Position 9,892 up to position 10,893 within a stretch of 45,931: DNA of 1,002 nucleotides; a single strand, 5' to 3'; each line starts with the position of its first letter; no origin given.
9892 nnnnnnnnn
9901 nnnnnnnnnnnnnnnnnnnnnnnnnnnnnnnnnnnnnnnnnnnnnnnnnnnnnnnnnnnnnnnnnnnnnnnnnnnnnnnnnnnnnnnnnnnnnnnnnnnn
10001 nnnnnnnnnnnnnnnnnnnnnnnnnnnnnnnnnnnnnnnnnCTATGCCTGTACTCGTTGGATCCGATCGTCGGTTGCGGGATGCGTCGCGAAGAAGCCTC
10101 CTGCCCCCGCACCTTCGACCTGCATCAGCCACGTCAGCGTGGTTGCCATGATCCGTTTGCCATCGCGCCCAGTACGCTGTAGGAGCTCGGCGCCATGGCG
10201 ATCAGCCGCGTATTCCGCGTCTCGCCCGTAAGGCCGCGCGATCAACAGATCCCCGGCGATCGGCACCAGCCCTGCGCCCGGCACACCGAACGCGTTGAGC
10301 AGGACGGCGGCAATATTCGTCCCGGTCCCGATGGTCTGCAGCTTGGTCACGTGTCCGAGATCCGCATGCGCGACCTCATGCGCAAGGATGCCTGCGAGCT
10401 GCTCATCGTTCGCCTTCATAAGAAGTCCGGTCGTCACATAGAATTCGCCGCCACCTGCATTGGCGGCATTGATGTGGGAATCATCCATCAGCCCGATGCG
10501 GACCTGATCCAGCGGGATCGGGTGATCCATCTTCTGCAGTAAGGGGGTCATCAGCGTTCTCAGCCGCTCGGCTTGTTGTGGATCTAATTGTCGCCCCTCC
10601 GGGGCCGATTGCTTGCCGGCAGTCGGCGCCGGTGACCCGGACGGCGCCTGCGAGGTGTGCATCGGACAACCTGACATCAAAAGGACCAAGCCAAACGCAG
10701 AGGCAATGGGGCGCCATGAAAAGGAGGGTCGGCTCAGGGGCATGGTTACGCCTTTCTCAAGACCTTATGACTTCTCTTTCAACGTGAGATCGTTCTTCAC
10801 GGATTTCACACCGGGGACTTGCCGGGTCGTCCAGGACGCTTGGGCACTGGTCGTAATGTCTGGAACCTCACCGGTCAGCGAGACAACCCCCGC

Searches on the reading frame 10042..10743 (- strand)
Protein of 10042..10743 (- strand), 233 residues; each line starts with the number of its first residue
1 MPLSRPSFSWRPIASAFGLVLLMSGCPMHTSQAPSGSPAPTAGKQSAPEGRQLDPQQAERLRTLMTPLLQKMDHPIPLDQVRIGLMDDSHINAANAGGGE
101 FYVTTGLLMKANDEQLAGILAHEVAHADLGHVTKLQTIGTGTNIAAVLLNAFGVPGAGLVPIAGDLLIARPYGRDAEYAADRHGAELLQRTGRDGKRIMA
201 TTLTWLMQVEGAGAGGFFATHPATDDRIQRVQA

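Call 30: search_protein_families(library=pfam, proteins=[window:10042-10743:-], max_evalue=0.001)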
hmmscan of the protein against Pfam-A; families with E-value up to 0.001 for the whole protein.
window:10042-10743:- (233 aa): 1 family
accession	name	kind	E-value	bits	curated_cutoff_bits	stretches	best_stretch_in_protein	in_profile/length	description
PF01435.24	Peptidase_M48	-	9.2e-25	88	20.3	1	55-232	1-183/186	Peptidase family M48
